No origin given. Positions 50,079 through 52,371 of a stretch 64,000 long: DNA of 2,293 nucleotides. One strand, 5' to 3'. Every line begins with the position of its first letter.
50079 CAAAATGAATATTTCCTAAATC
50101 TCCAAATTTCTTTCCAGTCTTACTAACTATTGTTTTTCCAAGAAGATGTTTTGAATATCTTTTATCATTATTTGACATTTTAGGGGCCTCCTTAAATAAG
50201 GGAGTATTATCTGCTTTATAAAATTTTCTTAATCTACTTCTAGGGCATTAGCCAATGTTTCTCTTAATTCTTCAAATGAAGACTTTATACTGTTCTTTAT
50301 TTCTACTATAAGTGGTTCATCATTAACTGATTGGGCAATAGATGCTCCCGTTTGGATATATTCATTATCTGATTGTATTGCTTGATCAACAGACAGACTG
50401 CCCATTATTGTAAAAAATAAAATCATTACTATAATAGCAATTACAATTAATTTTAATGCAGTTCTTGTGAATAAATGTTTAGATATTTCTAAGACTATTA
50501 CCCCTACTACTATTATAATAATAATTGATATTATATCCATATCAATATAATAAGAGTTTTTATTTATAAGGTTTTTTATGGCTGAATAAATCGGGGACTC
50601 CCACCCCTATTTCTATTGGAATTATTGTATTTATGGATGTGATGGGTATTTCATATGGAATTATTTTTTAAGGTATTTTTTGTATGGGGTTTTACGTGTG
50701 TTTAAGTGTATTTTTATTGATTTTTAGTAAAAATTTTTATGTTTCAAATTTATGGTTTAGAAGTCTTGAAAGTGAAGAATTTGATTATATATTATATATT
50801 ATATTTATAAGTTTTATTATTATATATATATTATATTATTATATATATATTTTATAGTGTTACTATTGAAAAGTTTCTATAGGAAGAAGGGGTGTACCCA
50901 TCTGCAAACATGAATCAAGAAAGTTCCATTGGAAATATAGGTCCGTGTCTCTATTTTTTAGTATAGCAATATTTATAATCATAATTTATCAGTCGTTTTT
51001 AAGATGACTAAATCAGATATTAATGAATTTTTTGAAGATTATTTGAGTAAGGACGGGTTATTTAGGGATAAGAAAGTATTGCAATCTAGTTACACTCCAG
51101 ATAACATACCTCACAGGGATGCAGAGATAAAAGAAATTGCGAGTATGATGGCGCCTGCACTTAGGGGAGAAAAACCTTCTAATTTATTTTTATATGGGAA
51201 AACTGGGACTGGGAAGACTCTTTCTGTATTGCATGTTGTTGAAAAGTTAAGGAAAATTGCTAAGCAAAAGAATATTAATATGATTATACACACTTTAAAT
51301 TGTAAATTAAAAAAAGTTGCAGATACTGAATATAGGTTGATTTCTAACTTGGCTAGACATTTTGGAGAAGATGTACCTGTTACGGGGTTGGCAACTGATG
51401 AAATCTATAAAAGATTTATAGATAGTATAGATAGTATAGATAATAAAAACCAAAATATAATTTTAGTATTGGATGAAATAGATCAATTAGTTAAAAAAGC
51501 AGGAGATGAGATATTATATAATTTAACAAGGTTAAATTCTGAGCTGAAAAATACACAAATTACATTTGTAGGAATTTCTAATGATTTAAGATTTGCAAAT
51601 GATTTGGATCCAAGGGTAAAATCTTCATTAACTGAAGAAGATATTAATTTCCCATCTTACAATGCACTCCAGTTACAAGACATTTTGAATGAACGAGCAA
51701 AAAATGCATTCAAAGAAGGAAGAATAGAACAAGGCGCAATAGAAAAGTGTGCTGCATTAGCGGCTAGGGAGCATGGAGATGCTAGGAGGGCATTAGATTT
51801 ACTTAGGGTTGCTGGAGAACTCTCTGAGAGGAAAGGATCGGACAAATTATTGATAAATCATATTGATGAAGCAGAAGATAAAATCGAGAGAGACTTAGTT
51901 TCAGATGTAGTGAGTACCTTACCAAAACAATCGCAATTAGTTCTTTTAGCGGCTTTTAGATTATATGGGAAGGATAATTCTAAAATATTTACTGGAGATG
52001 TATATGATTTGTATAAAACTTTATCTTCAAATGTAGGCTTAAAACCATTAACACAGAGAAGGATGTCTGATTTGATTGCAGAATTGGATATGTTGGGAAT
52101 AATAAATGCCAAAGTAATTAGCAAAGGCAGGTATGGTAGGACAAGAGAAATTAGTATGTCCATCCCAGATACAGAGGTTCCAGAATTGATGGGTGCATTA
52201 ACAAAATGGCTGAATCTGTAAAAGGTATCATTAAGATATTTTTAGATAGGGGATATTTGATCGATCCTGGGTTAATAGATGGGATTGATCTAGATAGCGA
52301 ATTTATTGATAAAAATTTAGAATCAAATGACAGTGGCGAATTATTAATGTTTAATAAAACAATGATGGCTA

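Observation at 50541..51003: oriC with ORB-like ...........-type repeats and the classical oriC-cdc6-polD1-polD2 synteny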

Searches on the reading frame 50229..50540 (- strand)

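Call 3: search_protein_families(library=pfam, proteins=[window:50229-50540:-])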
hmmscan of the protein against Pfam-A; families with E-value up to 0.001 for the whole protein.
window:50229-50540:- (103 aa): 0 families

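Call 55: search_protein_families(library=pfam, proteins=[window:50229-50540:-], max_evalue=1)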
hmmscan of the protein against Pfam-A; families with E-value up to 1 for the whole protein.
window:50229-50540:- (103 aa): 3 families
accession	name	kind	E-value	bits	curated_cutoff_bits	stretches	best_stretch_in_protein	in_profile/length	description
PF18685.7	DUF5635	-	0.058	13.8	25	1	30-84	17-74/86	Family of unknown function (DUF5635)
PF05222.21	AlaDh_PNT_N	-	0.11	13.2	30.4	1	53-94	39-84/136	Alanine dehydrogenase/PNT, N-terminal domain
PF04395.17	Poxvirus_B22R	-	0.17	11.9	25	1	48-92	149-195/204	Poxvirus B22R protein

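Call 56: search_protein_families(library=ncbifam, proteins=[window:50229-50540:-], max_evalue=0.1)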
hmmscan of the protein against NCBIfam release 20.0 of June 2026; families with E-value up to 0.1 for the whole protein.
window:50229-50540:- (103 aa): 6 families
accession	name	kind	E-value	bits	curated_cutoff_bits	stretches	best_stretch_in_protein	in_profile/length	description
NF045951.1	MAG0110_fam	subfamily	0.012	14.9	98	1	3-64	54-116/237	MAG0110 family membrane protein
TIGR00267.1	TIGR00267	hypoth_equivalog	0.021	14.5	156.95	1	4-48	125-169/171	TIGR00267 family protein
TIGR04402.2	mob_CxxC_CxxC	subfamily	0.024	14.9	70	1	2-94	33-125/180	mobilome CxxCx(11)CxxC protein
TIGR04370.1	glyco_rpt_poly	subfamily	0.026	13.5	40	1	3-59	190-246/396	oligosaccharide repeat unit polymerase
NF047440.1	LA3751_2_3_fam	subfamily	0.045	12.6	200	1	6-84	341-418/460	LA_3751/LA_3752 family putative glycosyltransferase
NF040508.1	LVIS_2131_fam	hypoth_equivalog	0.055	13.4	100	1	20-83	35-93/202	LVIS_2131 family protein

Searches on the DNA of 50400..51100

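Call 58: search_rna_families(source=window, start=50400, end=51100, threshold=evalue, max_evalue=1)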
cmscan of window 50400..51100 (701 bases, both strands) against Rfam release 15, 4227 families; matches with E-value up to 1: 0.
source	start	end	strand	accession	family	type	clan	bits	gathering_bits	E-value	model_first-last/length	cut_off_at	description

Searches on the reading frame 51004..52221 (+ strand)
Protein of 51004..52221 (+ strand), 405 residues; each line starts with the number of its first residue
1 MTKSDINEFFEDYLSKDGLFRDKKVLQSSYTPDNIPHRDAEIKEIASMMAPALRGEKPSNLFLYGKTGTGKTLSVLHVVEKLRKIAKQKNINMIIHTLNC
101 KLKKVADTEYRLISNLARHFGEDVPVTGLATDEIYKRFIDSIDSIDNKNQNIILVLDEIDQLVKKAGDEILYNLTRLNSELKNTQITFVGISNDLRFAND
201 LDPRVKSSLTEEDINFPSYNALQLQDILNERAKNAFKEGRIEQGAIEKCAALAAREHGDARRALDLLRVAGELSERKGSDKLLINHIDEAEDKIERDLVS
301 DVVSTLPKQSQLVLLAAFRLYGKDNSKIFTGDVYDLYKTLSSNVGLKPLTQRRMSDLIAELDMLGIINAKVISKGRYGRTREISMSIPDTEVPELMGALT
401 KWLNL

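Call 3: search_protein_families(library=pfam, proteins=[window:51004-52221:+])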
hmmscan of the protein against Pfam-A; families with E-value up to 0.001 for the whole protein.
window:51004-52221:+ (405 aa): 10 families
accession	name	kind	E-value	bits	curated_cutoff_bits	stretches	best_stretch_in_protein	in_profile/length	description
PF09079.17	Cdc6_C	-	6.7e-28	97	25.1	1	301-392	1-93/96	CDC6, C terminal winged helix domain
PF22703.2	Cdc6_lid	-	3.3e-23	81.8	27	1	225-291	1-67/68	Cdc6 AAA+ ATPase-type lid domain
PF13191.12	AAA_16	-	3.2e-10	41.2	32.6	1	36-180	3-161/167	AAA ATPase domain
PF13401.12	AAA_22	-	6.2e-10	39.9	27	1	58-192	5-124/130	AAA domain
PF01637.24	ATPase_2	-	4.2e-09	37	33.2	1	38-185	4-147/225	ATPase domain predominantly from Archaea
PF00004.35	AAA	-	1.4e-08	35.7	21.2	1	62-216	2-129/131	ATPase family associated with various cellular activities (AAA)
PF24883.2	NPHP3_N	-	2.4e-05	25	24.8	1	57-182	21-154/164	Nephrocystin 3, N-terminal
PF22606.2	Cdc6-ORC-like_ATPase_lid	-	2.5e-05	24.6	27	1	219-275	1-57/60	Cdc6/ORC-like, ATPase lid domain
PF00270.35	DEAD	-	0.00011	22.4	26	0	52-186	10-153/167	DEAD/DEAH box helicase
PF04851.21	ResIII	-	0.00018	21.9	22.5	1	50-151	20-99/164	Type III restriction enzyme, res subunit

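Call 9: find_related_loci(query=window:51004-52221:+, collection=genome_contigs, flank=4000)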
Query window:51004-52221:+ (405 aa) in genome_contigs; peptide patterns used: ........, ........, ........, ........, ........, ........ (x = any residue, [..] = any of these).
113 stretches matched a pattern; 12 encode a relative of the query (tblastn E <= 1e-3); 12 distinct loci.
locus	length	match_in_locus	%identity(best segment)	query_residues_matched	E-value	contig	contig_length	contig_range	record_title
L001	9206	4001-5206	82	1-405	0e+0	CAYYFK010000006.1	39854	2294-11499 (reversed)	MAG TPA_asm: Candidatus Woesearchaeota archaeon isolate binchicken_co97_250 genome assembly, contig: NODE_3913_length_39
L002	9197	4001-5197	82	1-402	0e+0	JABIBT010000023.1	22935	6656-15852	MAG: Candidatus Woesearchaeota archaeon isolate SI048_bin33 k141_936379, whole genome shotgun sequence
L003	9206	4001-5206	82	1-405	0e+0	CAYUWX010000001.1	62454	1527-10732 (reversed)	MAG TPA_asm: Candidatus Woesearchaeota archaeon isolate binchicken_co141_129 genome assembly, contig: NODE_1938_length_6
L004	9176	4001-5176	85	1-395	0e+0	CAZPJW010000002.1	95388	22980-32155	MAG TPA_asm: Candidatus Woesearchaeota archaeon isolate binchicken_co141_105 genome assembly, contig: NODE_743_length_95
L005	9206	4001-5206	71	1-405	0e+0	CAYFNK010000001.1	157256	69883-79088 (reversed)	MAG TPA_asm: Candidatus Woesearchaeota archaeon isolate ERP019367_co1_17 genome assembly, contig: NODE_133_length_157256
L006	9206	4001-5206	71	1-405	0e+0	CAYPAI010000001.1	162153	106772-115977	MAG TPA_asm: Candidatus Woesearchaeota archaeon isolate binchicken_co141_211 genome assembly, contig: NODE_182_length_16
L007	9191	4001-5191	70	6-405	0e+0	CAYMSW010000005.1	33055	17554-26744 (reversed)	MAG TPA_asm: Candidatus Woesearchaeota archaeon isolate SRP077602_co7_458 genome assembly, contig: NODE_6439_length_3305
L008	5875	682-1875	68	5-405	0e+0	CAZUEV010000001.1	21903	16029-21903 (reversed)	MAG TPA_asm: Candidatus Woesearchaeota archaeon isolate binchicken_co28_80 genome assembly, contig: NODE_1697_length_219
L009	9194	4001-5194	69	5-405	0e+0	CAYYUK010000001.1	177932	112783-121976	MAG TPA_asm: Candidatus Woesearchaeota archaeon isolate binchicken_co28_228 genome assembly, contig: NODE_31_length_1779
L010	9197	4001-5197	61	4-405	4e-165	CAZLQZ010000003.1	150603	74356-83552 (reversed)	MAG TPA_asm: uncultured Methanosarcinales archaeon isolate binchicken_co47_193 genome assembly, contig: NODE_39_length_1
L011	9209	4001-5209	81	1-395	0e+0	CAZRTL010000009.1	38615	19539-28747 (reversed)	MAG TPA_asm: Candidatus Woesearchaeota archaeon isolate binchicken_co141_573 genome assembly, contig: NODE_4635_length_3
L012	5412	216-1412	61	4-405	2e-166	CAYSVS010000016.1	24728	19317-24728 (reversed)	MAG TPA_asm: uncultured Methanosarcinales archaeon isolate SRP141376_co4_88 genome assembly, contig: NODE_3633_length_24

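Call 34: search_solved_structures(query=window:51004-52221:+, max_evalue=0.00001, show_alignments=2)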
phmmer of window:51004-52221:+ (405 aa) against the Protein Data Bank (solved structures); distinct sequences matched with E-value up to 0.00001: 23.
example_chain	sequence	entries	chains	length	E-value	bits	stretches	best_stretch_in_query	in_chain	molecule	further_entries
2qby_A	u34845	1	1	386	2.8e-105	355.8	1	18-388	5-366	Cell division control protein 6 homolog 1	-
2v1u_A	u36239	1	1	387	9.2e-100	337.7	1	18-387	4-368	CELL DIVISION CONTROL PROTEIN 6 HOMOLOG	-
2qby_B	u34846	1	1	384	1.9e-39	139.2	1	34-385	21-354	Cell division control protein 6 homolog 3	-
8rwv_F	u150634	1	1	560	3.1e-24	89.1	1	20-292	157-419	Cell division control protein 6 homolog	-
8s0e_G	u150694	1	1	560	3.2e-24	89.1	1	20-292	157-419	Cell division control protein 6 homolog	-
1fnn_A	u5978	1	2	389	2.2e-21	79.8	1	22-401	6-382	CELL DIVISION CONTROL PROTEIN 6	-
1w5s_A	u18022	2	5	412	3.2e-18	69.3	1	16-383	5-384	ORIGIN RECOGNITION COMPLEX SUBUNIT 2 ORC2 | ORC2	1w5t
7jgr_G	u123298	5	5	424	2.6e-15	59.7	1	23-280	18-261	Cell division control protein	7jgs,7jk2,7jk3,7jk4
5uj7_A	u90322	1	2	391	4.6e-15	58.9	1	26-369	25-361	Origin recognition complex subunit 1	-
7jpo_A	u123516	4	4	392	4.6e-15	58.9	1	26-369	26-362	Origin recognition complex subunit 1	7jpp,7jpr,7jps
5ujm_A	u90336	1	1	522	1.5e-14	57.2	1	26-368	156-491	Origin recognition complex subunit 1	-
7ctf_A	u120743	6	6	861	3.6e-14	56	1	26-367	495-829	Origin recognition complex subunit 1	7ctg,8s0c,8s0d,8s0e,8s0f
8rwv_A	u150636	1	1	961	4.5e-14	55.7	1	26-367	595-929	Origin recognition complex subunit 1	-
4xgc_A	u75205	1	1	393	6.1e-14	55.3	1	16-316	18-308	Origin recognition complex subunit 1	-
7jgr_A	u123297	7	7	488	1.2e-13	54.3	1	16-316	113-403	Origin recognition complex subunit 1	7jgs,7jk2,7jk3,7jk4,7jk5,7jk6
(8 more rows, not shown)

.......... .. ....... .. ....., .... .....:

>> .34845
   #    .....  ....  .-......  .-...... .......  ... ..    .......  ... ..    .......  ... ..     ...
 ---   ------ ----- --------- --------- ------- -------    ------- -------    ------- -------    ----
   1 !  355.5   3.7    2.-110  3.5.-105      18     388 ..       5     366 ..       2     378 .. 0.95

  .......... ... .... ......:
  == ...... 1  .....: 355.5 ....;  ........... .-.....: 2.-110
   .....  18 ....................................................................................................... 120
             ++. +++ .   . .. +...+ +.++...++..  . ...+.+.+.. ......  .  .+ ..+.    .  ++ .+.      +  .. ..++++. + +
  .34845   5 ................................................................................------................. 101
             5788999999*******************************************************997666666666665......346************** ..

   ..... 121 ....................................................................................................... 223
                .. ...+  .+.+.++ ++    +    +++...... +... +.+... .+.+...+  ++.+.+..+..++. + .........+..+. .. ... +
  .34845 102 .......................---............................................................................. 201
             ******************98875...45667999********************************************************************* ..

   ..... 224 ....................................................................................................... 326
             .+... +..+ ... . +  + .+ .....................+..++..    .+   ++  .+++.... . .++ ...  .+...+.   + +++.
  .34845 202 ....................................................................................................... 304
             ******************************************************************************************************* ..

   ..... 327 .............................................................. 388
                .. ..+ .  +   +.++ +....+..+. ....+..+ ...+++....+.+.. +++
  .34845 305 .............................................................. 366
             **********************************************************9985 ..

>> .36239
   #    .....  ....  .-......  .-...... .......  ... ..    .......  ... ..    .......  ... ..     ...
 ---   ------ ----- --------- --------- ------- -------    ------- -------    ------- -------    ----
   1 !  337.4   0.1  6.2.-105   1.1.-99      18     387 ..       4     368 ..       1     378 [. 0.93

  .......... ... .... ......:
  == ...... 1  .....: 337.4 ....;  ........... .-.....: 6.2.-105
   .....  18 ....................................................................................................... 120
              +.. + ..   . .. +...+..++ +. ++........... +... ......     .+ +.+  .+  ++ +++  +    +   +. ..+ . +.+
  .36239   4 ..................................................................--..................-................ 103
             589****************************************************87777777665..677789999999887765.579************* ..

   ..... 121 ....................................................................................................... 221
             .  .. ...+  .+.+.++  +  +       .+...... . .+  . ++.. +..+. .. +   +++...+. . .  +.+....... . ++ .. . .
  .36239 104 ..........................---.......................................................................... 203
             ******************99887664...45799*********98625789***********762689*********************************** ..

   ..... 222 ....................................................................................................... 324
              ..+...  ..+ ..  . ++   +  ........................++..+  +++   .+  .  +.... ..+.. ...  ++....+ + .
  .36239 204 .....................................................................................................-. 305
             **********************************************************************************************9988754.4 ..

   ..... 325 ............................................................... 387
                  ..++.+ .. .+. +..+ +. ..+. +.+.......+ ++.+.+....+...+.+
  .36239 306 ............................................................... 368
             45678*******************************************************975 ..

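Call 51: find_related_loci(query=window:51004-52221:+, collection=metagenome_contigs, flank=10000)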
Query window:51004-52221:+ (405 aa) in metagenome_contigs; peptide patterns used: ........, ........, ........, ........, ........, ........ (x = any residue, [..] = any of these).
195 stretches matched a pattern; 11 encode a relative of the query (tblastn E <= 1e-3); 11 distinct loci.
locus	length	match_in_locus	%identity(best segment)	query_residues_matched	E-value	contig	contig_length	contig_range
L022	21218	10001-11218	89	1-405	0e+0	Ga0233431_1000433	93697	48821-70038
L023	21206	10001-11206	81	1-405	0e+0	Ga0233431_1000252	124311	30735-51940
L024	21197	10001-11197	82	1-402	0e+0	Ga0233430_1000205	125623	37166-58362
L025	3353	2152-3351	82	1-403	0e+0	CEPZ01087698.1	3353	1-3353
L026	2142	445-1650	72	1-405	0e+0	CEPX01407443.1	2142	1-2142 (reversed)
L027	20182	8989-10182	68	5-405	0e+0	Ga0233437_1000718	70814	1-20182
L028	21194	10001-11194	68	5-405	0e+0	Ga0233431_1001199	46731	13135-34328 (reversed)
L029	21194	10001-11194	69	5-405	0e+0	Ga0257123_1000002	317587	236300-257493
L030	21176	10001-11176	84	1-395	0e+0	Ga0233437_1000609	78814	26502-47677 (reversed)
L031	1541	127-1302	60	9-405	3e-178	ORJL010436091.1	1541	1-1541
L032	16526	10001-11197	61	4-405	6e-165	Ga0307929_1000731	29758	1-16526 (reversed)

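Call 56: search_protein_families(library=ncbifam, proteins=[window:51004-52221:+], max_evalue=0.1)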
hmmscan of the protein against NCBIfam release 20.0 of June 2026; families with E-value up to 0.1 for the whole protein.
window:51004-52221:+ (405 aa): 10 families
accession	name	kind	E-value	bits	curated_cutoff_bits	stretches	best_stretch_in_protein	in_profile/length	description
NF001625.0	PRK00411.1-3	equivalog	1.3e-154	514.9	501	1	3-393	4-390/415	ORC1-type DNA replication protein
TIGR02928.1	TIGR02928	subfamily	1.4e-127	425.6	181.3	1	19-384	1-365/366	orc1/cdc6 family replication initiation protein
NF001623.0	PRK00411.1-1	equivalog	3.2e-66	223.8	311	1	5-391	3-393/411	ORC1-type DNA replication protein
NF001624.0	PRK00411.1-2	subfamily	3.6e-63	213.7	354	1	17-394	11-370/374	ORC1-type DNA replication protein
NF001626.0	PRK00411.1-5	equivalog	2.9e-47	161.2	417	1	13-387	9-365/374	ORC1-type DNA replication protein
NF040713.1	ZapE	equivalog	0.0016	17.8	140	0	54-84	48-78/344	cell division protein ZapE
NF005304.0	PRK06835.1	equivalog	0.019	14.1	215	1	40-72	166-197/330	ATP-binding protein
NF006505.0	PRK08939.1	equivalog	0.026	13.8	228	1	36-96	134-191/306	primosomal protein DnaI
NF005992.0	PRK08116.1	subfamily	0.031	13.4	189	1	56-103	110-162/269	hypothetical protein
NF049994.1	slr1306_fam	domain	0.076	11.6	490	0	60-186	110-231/470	slr1306 family protein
